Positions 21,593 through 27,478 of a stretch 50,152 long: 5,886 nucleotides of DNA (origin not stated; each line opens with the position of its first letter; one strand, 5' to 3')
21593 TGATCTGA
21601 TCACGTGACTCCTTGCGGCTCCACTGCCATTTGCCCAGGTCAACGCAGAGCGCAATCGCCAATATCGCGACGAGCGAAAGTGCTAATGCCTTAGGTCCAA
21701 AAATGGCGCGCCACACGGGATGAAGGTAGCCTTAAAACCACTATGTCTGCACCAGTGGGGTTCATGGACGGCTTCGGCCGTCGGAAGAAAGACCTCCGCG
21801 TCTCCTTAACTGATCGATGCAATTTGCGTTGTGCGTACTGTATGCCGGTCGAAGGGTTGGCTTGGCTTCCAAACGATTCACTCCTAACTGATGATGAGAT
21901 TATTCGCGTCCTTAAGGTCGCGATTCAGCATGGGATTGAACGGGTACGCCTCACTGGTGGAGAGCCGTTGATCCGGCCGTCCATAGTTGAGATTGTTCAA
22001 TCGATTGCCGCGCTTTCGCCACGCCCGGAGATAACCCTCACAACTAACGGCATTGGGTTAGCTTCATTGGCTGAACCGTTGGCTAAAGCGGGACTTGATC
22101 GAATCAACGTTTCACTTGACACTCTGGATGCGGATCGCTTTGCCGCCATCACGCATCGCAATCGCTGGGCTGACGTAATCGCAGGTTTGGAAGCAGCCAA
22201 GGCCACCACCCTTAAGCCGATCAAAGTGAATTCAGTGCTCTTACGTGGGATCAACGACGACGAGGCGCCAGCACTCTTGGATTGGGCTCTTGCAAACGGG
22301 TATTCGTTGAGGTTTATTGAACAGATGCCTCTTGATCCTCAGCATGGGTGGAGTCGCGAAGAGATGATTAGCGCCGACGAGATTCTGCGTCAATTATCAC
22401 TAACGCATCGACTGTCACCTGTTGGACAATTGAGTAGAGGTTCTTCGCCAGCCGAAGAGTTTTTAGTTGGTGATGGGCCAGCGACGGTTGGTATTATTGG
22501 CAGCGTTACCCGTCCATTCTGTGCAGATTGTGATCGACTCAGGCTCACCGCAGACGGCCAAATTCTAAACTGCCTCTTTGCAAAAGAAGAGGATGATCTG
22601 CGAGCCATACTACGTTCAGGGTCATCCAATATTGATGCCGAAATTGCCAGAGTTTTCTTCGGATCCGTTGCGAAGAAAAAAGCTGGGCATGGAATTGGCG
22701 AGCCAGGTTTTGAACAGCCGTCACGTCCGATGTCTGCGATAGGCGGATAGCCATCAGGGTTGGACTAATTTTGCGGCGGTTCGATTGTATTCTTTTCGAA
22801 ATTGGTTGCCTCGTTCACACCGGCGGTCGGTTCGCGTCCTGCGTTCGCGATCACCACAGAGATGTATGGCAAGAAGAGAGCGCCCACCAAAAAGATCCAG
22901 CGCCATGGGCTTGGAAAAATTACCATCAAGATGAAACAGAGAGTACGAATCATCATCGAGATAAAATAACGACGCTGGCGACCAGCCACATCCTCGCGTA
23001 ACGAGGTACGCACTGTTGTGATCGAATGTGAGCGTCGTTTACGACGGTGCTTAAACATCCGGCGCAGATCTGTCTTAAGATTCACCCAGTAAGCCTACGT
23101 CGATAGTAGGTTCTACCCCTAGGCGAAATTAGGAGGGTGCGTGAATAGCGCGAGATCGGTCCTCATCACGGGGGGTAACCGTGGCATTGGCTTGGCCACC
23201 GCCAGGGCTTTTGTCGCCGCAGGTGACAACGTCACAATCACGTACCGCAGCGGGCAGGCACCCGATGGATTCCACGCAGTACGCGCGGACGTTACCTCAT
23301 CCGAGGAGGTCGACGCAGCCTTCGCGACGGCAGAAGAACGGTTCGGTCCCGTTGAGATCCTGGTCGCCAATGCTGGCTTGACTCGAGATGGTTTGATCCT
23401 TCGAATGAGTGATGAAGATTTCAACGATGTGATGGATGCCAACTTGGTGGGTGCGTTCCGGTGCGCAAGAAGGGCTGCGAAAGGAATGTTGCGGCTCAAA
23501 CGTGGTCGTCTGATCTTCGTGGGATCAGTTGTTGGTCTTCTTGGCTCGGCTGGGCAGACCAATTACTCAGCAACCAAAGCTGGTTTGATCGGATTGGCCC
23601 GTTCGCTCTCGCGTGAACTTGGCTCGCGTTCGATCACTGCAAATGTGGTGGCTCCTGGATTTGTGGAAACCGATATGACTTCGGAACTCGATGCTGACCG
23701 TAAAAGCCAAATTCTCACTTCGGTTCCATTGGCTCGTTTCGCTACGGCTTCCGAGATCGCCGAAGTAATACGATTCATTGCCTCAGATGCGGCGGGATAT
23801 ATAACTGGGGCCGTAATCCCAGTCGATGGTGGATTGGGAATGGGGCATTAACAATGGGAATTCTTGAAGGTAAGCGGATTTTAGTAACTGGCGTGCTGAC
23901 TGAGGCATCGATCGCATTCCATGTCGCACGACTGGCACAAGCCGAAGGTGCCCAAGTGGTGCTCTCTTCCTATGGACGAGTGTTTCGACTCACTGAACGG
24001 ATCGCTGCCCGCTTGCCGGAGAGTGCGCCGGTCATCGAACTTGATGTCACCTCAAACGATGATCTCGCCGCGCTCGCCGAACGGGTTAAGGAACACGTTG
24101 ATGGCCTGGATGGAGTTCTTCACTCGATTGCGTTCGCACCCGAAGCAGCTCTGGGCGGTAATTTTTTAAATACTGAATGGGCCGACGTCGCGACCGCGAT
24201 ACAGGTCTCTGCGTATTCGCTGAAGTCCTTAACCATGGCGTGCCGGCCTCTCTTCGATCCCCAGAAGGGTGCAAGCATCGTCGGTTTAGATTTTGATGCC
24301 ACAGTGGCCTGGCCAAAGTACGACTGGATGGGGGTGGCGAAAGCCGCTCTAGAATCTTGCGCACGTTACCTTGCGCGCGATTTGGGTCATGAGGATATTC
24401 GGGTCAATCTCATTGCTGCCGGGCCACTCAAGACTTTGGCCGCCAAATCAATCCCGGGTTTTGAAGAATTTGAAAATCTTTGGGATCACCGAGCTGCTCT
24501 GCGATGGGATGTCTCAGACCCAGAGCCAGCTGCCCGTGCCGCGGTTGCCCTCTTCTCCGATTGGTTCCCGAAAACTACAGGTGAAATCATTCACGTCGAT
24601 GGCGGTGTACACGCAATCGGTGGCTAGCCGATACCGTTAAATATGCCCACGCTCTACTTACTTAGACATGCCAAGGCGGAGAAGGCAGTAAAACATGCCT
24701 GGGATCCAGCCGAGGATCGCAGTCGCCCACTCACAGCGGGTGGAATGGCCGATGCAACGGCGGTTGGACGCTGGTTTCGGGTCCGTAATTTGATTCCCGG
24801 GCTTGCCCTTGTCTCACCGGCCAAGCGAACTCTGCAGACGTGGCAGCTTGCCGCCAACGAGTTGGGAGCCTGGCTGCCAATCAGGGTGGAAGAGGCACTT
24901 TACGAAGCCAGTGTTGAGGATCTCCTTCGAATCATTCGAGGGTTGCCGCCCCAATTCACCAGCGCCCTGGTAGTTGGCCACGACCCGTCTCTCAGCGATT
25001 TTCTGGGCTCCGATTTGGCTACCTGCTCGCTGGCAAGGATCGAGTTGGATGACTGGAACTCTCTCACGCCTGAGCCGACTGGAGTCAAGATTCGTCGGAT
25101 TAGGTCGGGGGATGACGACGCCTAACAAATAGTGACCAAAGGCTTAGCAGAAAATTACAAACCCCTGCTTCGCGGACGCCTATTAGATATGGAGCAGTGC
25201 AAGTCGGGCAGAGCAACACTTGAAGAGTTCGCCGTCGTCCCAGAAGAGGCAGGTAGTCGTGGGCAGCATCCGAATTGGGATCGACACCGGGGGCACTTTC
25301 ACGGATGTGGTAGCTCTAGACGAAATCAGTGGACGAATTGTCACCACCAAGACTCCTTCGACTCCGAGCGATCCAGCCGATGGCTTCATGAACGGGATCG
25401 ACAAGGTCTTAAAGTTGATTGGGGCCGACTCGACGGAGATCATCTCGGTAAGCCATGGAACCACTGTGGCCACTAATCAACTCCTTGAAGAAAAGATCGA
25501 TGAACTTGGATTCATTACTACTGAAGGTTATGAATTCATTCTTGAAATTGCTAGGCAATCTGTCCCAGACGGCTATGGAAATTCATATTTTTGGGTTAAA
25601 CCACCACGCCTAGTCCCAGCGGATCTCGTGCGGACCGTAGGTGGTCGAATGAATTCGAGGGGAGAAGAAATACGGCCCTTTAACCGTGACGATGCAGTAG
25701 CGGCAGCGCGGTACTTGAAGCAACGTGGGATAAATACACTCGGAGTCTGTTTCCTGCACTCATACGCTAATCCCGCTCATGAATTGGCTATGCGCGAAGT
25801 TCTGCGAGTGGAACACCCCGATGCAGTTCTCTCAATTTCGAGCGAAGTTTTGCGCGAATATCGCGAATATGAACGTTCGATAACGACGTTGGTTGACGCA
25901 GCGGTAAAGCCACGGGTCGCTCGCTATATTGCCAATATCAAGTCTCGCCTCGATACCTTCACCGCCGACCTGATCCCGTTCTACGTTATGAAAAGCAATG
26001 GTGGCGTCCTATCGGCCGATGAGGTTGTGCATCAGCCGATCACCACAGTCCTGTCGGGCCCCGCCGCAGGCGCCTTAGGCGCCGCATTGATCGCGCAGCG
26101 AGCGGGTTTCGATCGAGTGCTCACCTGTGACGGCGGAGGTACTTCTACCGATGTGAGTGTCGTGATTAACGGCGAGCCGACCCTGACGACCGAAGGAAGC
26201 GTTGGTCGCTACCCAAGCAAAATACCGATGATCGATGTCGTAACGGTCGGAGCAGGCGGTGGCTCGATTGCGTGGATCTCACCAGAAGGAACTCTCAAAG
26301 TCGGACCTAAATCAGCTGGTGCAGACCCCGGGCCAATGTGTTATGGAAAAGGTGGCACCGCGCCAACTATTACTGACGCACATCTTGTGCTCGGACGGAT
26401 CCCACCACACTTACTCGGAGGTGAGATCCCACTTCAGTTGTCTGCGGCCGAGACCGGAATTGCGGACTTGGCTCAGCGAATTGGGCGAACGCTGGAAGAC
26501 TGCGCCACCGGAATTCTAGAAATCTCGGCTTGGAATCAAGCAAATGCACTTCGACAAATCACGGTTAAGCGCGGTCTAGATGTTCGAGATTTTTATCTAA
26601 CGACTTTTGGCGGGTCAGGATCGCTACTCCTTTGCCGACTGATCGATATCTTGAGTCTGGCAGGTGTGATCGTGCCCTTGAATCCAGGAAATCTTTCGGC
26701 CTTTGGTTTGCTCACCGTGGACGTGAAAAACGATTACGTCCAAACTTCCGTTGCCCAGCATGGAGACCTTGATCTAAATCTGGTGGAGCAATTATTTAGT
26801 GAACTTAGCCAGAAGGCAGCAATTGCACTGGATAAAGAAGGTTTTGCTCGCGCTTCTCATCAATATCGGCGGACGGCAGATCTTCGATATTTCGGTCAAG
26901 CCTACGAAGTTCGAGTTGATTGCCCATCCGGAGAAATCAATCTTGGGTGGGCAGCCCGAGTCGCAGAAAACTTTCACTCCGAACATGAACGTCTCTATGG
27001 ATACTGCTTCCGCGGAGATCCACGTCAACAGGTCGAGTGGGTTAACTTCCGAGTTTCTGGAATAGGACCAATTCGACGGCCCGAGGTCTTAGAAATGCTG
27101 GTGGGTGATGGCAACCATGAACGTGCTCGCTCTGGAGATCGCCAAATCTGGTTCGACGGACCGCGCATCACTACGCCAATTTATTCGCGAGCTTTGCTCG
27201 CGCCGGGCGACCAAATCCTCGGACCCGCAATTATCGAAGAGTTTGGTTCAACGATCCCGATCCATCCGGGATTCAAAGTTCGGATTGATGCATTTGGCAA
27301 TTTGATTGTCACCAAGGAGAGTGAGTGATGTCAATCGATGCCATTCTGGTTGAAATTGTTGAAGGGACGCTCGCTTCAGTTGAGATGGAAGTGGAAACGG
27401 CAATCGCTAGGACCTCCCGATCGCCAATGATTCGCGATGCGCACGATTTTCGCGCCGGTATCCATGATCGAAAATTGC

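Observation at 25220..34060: Six-gene block (HyuA, HyuB, type III CoA-transferase, fused AccD-AccA carboxyltransferase, carbamate kinase, AtzD/barbiturase-family amidohydrolase): candidate undescribed cyclic-amide/ureide catabolic pathway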

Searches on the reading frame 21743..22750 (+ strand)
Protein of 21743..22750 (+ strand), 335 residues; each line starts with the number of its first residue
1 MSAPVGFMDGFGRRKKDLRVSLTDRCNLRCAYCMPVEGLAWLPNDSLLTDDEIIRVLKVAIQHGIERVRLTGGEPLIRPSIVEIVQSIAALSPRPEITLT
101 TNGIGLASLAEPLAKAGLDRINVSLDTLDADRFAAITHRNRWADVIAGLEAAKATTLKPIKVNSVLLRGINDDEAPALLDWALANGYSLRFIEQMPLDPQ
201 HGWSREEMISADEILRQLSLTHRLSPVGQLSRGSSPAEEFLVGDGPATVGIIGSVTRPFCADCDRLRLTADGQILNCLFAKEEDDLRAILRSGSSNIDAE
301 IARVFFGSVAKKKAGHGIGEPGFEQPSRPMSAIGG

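Call 60: search_protein_families(library=pfam, proteins=[window:21743-22750:+], max_evalue=1e-8)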
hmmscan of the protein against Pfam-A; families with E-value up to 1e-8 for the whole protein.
window:21743-22750:+ (335 aa): 2 families
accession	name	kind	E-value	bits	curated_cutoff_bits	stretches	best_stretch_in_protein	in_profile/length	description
PF04055.27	Radical_SAM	-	3e-33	115.8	29.5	1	20-182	1-166/166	Radical SAM superfamily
PF06463.18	Mob_synth_C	-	2.1e-31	109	37.4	1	188-317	2-127/128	Molybdenum Cofactor Synthesis C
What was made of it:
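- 21743..22750 (+): Context only: MoaA, a molybdenum cofactor biosynthesis gene. Radical_SAM + Mob_synth_C (call 60).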

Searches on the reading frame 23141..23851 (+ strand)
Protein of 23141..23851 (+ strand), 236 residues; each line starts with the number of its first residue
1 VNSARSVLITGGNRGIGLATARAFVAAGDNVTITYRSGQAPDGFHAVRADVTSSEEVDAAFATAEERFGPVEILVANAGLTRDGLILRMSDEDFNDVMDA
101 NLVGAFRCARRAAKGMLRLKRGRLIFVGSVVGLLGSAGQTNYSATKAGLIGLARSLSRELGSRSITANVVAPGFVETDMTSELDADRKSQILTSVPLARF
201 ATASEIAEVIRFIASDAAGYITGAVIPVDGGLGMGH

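Call 3: search_protein_families(library=pfam, proteins=[window:23141-23851:+])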
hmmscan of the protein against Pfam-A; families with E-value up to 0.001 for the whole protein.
window:23141-23851:+ (236 aa): 4 families
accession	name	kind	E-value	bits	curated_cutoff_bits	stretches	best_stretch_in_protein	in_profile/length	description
PF13561.12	adh_short_C2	-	1.1e-55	189.3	27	1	13-232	5-235/236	Enoyl-(Acyl carrier protein) reductase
PF00106.31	adh_short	-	6.5e-51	173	26.6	1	6-187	2-194/195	short chain dehydrogenase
PF08659.16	KR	-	3e-18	66.8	22.6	1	7-158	3-165/180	KR domain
PF01370.27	Epimerase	-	0.00051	20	20.9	1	7-131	1-119/240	NAD dependent epimerase/dehydratase family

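Call 4: search_protein_families(library=ncbifam, proteins=[window:23141-23851:+])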
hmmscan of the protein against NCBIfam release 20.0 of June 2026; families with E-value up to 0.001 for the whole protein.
window:23141-23851:+ (236 aa): 227 families (the best 25 are shown)
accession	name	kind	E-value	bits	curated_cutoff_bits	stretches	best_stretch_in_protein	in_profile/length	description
NF040605.2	mycolic_FabG1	exception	3.9e-102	341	420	1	4-236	1-233/233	3-oxoacyl-ACP reductase FabG1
TIGR01830.1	3oxo_ACP_reduc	equivalog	4e-83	278.8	297.75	1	7-232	1-238/239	3-oxoacyl-[acyl-carrier-protein] reductase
NF004197.0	PRK05653.1-1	equivalog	1.3e-72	244.4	332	1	5-234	8-248/249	3-oxoacyl-ACP reductase FabG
NF009466.0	PRK12826.1-2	subfamily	2.7e-69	233.4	222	1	4-232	3-244/248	3-oxoacyl-ACP reductase FabG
NF004199.0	PRK05653.1-4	equivalog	1.3e-65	221.4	301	1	3-234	4-247/247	3-oxoacyl-ACP reductase FabG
NF004198.0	PRK05653.1-3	equivalog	3.4e-65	219.9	296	1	3-233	6-247/248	3-oxoacyl-ACP reductase FabG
NF009464.0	PRK12824.1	subfamily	6e-63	212.8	269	1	5-234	3-244/245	3-oxoacyl-ACP reductase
TIGR01829.1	AcAcCoA_reduct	subfamily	6.2e-61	206.1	302.1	1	7-234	3-242/242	acetoacetyl-CoA reductase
NF053542.1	FlxB_rubin_SDR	equivalog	2.3e-59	201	340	1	7-232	3-239/239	flexirubin biosynthesis SDR family reductase FlxB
NF009547.0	PRK12936.1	subfamily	7e-58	196.1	436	1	4-234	6-244/245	3-ketoacyl-(acyl-carrier-protein) reductase NodG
NF004200.0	PRK05653.1-5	equivalog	1.3e-55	188.6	273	1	5-232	3-241/242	3-oxoacyl-ACP reductase FabG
NF005067.0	PRK06484.1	equivalog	5.7e-53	180.2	713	1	3-232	8-251/524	short chain dehydrogenase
NF005559.1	PRK07231.1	subfamily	5.9e-53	179.9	215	1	5-232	5-247/249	glucose 1-dehydrogenase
NF042966.1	AcAcCoAred_PhaB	equivalog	6.2e-53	179.8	436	1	5-230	9-236/240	acetoacetyl-CoA reductase PhaB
NF047420.2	EF_P_mod_YmfI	equivalog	1.7e-51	175.2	238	1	7-232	2-235/236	elongation factor P 5-aminopentanone reductase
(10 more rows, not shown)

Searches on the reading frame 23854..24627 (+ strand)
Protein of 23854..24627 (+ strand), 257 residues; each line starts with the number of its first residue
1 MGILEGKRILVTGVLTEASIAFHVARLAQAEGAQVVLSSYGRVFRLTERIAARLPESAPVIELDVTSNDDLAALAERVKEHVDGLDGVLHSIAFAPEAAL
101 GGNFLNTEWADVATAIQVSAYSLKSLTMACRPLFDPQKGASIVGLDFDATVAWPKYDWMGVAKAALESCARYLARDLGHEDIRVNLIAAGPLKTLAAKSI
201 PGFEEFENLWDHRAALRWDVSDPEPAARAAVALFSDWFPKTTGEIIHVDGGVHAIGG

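Call 3: search_protein_families(library=pfam, proteins=[window:23854-24627:+])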
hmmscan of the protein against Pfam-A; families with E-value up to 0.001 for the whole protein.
window:23854-24627:+ (257 aa): 2 families
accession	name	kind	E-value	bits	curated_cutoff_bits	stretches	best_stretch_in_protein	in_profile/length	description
PF13561.12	adh_short_C2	-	4.7e-70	236.3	27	1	13-253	1-236/236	Enoyl-(Acyl carrier protein) reductase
PF00106.31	adh_short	-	2.6e-16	60.1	26.6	1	7-200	1-190/195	short chain dehydrogenase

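Call 4: search_protein_families(library=ncbifam, proteins=[window:23854-24627:+])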
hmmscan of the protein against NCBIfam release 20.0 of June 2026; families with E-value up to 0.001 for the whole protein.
window:23854-24627:+ (257 aa): 158 families (the best 25 are shown)
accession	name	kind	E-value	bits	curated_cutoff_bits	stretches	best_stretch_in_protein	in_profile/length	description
NF005908.0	PRK07889.1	equivalog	1.7e-129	431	299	1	1-256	2-255/256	enoyl-ACP reductase FabI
NF040631.2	InhA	exception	7.5e-98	327.2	430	1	2-251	1-257/257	NADH-dependent enoyl-ACP reductase InhA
NF006266.0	PRK08415.1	equivalog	5.3e-56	190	441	1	3-256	2-253/274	enoyl-ACP reductase FabI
NF005422.0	PRK06997.1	equivalog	1.1e-54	185.5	440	1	1-256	1-255/262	enoyl-ACP reductase FabI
NF006369.1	PRK08594.1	equivalog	1.6e-53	181.7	370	1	3-255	3-255/256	enoyl-ACP reductase FabI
NF006428.0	PRK08690.1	equivalog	5e-53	180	462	1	1-252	1-252/261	enoyl-ACP reductase FabI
NF004748.0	PRK06079.1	equivalog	3.6e-51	173.8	362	1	2-254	3-251/252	enoyl-ACP reductase FabI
NF006019.0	PRK08159.1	equivalog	9.9e-49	165.9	452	1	2-256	6-258/272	enoyl-ACP reductase FabI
NF005717.0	PRK07533.1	equivalog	1.4e-48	165.8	337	1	3-255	8-258/259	enoyl-ACP reductase FabI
NF005615.0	PRK07370.1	equivalog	2.5e-46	158.1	391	1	4-256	5-258/259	enoyl-ACP reductase FabI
NF005938.0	PRK07984.1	equivalog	2e-44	151.8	477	1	1-252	1-251/262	enoyl-ACP reductase FabI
NF005145.0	PRK06603.1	equivalog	2.3e-44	151.8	456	1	2-256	4-256/260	enoyl-ACP reductase FabI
NF005078.0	PRK06505.1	equivalog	1e-40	139.6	446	1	2-253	3-252/271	enoyl-ACP reductase FabI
NF004957.0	PRK06300.1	equivalog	2.5e-23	82.7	356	1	71-256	106-289/299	enoyl-[acyl-carrier-protein] reductase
NF005559.1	PRK07231.1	subfamily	1.3e-21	77.2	215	1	4-252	2-247/249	glucose 1-dehydrogenase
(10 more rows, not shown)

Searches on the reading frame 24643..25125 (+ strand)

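Call 3: search_protein_families(library=pfam, proteins=[window:24643-25125:+])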
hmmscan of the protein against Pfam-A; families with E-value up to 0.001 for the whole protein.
window:24643-25125:+ (160 aa): 1 family
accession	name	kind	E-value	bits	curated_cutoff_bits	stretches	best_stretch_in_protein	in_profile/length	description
PF00300.27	His_Phos_1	-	1.7e-10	41.3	21.7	1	4-93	1-84/194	Histidine phosphatase superfamily (branch 1)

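Call 4: search_protein_families(library=ncbifam, proteins=[window:24643-25125:+])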
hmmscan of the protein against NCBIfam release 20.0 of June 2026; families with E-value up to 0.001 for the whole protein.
window:24643-25125:+ (160 aa): 3 families
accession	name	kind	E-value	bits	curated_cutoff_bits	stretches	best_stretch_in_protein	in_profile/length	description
TIGR00249.1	sixA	equivalog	1.1e-07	31.8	74.5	1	4-120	3-114/154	phosphohistidine phosphatase SixA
NF005567.0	PRK07238.1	equivalog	1.1e-05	24.9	326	1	3-89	179-260/378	bifunctional RNase H/acid phosphatase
NF002339.0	PRK01295.1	equivalog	0.00044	19.7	316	1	3-94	4-94/206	2,3-bisphosphoglycerate-dependent phosphoglycerate mutase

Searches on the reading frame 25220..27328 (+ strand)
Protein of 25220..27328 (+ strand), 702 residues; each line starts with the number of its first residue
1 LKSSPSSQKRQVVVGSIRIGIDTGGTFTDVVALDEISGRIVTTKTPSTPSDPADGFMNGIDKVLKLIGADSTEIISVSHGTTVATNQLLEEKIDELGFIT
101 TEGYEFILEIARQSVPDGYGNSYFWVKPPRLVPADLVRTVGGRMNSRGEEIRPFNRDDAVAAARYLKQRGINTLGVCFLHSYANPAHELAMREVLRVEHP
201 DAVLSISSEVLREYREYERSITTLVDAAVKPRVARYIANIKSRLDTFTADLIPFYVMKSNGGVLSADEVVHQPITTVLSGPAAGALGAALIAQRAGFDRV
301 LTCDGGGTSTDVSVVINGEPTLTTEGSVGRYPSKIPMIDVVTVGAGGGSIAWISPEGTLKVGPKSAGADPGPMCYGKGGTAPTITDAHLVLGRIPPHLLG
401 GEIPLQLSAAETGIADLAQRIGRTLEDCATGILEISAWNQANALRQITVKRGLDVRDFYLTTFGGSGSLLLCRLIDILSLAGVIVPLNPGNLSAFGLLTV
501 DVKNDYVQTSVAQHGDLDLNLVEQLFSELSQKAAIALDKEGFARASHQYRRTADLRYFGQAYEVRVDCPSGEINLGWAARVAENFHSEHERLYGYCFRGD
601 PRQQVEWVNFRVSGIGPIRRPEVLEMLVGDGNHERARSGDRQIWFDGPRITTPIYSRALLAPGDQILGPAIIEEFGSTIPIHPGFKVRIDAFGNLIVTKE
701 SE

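Call 3: search_protein_families(library=pfam, proteins=[window:25220-27328:+])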
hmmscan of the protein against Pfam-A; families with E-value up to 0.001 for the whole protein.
window:25220-27328:+ (702 aa): 3 families
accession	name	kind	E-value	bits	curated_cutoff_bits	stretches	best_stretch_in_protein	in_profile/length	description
PF01968.24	Hydantoinase_A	-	5.1e-88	295.5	22.9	1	219-505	1-290/291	Hydantoinase/oxoprolinase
PF05378.19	Hydant_A_N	-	5.2e-47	160.3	25.2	1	18-196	1-173/176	Hydantoinase/oxoprolinase N-terminal region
PF19278.4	Hydant_A_C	-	4.5e-16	59.2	21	1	522-692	14-185/193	Hydantoinase/oxoprolinase C-terminal domain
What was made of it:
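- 25220..27328 (+): HyuA: the ATP-binding subunit of a hydantoinase/oxoprolinase-family enzyme. The likely true start is GTG 25259. Pfam finds Hydant_A_N, Hydantoinase_A and Hydant_A_C (call 3).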

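Call 4: search_protein_families(library=ncbifam, proteins=[window:25220-27328:+])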
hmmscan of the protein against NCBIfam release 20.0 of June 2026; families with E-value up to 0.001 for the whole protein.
window:25220-27328:+ (702 aa): 3 families
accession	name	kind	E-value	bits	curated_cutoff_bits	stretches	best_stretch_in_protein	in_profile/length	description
NF050156.1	CapLactmsAlpCapA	equivalog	6.9e-155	517.1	1000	1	18-699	2-687/689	caprolactamase subunit alpha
NF042975.2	AcphenoCarb_ApcC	equivalog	4.7e-89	299.4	1500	1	9-694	3-706/733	acetophenone carboxylase subunit gamma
NF042960.1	AcphenoCarb_ApcA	equivalog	3.3e-49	167.7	1250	1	18-699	3-657/658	acetophenone carboxylase subunit alpha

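Call 38: search_solved_structures(query=window:25259-27328:+)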
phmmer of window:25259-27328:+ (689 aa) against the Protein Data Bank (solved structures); distinct sequences matched with E-value up to 0.001: 6.
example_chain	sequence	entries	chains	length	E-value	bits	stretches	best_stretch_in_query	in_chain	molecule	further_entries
7hk5_A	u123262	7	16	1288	4.3e-140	471.3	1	5-685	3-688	N-methylhydantoinase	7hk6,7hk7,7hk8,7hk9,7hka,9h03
6yra_A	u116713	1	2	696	9.7e-113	380.9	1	4-679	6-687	5-oxoprolinase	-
5l9w_B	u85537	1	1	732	1.5e-77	264.6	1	6-683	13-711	Acetophenone carboxylase gamma subunit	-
5m45_B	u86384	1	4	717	7.5e-60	206.1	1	6-678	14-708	Acetone carboxylase beta subunit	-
5svb_B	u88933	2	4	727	2.1e-59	204.7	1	6-678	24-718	Acetone carboxylase beta subunit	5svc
5l9w_b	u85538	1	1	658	1.1e-42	149.4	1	6-493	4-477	Acetophenone carboxylase alpha subunit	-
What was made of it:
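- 25220..27328 (+): The nearest solved relatives are N-methylhydantoinase 7HK5 (471 bits) and caprolactamase 6YRA (call 38).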
